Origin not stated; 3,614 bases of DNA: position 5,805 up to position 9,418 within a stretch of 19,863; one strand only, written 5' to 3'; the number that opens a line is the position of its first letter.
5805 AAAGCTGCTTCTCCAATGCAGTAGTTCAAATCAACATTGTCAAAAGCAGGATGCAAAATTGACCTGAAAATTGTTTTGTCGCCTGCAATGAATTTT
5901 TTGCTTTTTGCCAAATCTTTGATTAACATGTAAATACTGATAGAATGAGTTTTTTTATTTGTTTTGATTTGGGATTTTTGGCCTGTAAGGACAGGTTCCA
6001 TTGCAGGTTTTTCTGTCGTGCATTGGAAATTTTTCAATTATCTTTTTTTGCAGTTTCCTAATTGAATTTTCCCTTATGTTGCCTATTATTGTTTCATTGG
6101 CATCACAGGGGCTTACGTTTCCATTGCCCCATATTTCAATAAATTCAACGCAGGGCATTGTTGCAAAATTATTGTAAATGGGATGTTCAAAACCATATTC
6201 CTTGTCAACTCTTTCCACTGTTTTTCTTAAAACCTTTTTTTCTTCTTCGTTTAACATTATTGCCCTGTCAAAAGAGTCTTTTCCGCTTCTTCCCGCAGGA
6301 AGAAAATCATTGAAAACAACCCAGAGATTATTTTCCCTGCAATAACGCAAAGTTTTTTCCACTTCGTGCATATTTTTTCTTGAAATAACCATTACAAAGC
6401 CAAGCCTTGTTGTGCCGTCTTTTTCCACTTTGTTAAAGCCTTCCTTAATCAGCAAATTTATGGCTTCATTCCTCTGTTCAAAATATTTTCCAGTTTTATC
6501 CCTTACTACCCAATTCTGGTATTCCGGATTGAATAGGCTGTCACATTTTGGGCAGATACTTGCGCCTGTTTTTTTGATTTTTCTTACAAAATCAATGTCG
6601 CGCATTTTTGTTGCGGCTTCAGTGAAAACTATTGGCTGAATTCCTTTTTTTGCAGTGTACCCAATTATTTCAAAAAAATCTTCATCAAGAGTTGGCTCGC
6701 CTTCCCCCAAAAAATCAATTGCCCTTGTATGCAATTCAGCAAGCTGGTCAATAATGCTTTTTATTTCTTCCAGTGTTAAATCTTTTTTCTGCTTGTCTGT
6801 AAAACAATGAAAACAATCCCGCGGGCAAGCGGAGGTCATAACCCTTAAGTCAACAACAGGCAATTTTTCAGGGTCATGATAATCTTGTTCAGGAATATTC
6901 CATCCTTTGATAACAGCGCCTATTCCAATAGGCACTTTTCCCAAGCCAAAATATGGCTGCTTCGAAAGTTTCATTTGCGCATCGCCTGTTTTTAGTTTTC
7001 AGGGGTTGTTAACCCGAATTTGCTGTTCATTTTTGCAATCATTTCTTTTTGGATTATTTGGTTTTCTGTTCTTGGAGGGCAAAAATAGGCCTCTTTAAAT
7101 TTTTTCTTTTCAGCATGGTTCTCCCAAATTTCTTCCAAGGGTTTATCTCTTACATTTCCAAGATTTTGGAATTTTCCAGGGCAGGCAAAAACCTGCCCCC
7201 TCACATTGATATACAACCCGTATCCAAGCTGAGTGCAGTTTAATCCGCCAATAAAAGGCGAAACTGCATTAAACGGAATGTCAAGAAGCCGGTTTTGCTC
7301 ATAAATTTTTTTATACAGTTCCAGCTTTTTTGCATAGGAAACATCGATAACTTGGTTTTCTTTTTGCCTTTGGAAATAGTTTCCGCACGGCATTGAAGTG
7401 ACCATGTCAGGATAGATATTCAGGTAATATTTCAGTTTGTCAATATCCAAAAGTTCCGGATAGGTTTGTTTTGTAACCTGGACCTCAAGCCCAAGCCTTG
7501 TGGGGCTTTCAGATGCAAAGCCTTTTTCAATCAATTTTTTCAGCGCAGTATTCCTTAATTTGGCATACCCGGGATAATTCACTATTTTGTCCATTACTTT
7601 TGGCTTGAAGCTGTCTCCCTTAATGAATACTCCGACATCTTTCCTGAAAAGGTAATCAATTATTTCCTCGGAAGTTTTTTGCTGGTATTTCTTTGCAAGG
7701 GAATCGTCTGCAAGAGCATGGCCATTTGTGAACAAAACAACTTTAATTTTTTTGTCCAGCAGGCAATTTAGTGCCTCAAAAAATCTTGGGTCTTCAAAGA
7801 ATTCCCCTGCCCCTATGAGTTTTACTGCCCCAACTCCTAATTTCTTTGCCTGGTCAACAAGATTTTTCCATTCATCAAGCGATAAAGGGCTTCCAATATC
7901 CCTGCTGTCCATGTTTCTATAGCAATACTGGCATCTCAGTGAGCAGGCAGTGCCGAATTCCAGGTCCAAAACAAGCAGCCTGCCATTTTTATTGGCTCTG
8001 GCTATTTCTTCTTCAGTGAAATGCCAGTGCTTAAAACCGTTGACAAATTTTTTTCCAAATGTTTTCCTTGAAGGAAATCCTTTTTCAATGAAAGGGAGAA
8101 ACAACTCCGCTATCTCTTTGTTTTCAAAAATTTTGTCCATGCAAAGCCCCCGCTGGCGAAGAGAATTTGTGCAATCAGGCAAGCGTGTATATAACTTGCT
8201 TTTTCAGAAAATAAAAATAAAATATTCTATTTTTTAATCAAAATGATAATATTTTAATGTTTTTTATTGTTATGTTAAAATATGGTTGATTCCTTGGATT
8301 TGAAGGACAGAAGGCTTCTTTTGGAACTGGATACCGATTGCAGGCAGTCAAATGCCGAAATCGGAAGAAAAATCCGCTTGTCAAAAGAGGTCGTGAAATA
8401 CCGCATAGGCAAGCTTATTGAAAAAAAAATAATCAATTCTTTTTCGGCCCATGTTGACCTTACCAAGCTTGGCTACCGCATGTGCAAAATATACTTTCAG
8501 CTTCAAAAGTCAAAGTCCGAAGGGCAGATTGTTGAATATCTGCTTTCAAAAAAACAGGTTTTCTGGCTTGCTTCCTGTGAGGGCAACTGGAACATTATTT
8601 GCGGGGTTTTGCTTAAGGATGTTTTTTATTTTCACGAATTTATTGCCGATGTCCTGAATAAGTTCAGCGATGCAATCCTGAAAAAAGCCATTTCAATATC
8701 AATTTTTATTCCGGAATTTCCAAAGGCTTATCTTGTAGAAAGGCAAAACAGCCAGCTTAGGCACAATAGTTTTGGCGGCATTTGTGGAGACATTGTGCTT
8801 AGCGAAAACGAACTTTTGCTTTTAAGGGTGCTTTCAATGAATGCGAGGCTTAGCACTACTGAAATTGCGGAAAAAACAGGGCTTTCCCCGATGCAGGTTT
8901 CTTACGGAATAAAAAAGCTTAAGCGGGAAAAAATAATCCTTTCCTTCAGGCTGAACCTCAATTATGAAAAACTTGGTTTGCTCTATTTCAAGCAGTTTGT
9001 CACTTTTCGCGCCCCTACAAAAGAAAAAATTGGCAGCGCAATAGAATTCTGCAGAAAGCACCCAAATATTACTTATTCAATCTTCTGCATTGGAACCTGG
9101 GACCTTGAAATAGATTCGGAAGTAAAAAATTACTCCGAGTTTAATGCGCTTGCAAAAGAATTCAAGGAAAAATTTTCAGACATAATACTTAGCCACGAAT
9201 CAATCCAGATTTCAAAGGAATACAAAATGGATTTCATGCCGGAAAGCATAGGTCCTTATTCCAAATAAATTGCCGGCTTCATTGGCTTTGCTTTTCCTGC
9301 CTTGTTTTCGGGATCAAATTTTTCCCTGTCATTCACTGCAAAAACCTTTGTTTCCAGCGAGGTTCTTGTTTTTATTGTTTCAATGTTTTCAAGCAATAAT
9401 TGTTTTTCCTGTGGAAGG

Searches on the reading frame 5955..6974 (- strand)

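Call 19: search_protein_families(library=pfam, proteins=[window:5955-6974:-], max_evalue=0.001)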
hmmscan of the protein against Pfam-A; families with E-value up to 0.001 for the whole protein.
window:5955-6974:- (339 aa): 2 families
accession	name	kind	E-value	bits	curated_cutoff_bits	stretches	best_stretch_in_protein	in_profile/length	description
PF04055.27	Radical_SAM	-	2.2e-12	47.9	29.5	1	46-211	3-165/166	Radical SAM superfamily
PF13186.11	SPASM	-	4.4e-06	27.3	21.5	1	281-328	10-66/67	Iron-sulfur cluster-binding domain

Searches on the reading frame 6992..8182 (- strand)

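Call 19: search_protein_families(library=pfam, proteins=[window:6992-8182:-], max_evalue=0.001)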
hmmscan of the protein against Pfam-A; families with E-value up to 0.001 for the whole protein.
window:6992-8182:- (396 aa): 2 families
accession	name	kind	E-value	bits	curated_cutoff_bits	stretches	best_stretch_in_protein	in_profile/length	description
PF04055.27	Radical_SAM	-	4.1e-12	47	29.5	1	75-223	2-142/166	Radical SAM superfamily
PF13186.11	SPASM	-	1.8e-07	31.8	21.5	1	316-363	1-52/67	Iron-sulfur cluster-binding domain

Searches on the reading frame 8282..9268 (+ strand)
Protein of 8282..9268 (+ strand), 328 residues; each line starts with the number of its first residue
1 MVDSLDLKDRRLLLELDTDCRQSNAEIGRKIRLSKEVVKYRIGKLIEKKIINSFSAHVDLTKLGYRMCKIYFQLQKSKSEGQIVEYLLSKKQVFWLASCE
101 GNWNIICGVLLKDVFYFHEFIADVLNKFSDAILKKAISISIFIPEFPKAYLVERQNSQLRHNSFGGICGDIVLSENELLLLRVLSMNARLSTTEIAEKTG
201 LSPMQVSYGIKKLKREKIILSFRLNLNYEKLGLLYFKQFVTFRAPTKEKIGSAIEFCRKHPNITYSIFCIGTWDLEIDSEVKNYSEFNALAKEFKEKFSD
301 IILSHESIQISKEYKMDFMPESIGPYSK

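Call 19: search_protein_families(library=pfam, proteins=[window:8282-9268:+], max_evalue=0.001)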
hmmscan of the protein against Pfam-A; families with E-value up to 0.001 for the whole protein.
window:8282-9268:+ (328 aa): 6 families
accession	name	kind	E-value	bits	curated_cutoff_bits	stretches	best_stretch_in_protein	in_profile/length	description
PF13404.12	HTH_AsnC-type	-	3.7e-17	62.3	27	2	5-45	1-41/42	AsnC-type helix-turn-helix domain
PF13412.12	HTH_24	-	1.5e-16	60.2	21.9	2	173-219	1-47/48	Winged helix-turn-helix DNA-binding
PF12802.13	MarR_2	-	5.8e-06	26.8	27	1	175-217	5-48/61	MarR family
PF01047.28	MarR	-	1.5e-05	25.2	24.6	0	173-217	1-45/59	MarR family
PF12840.13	HTH_20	-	0.00056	20.3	27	0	181-218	10-47/51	Helix-turn-helix domain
PF13545.12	HTH_Crp_2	-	0.00099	19.5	27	0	187-220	20-53/70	Crp-like helix-turn-helix domain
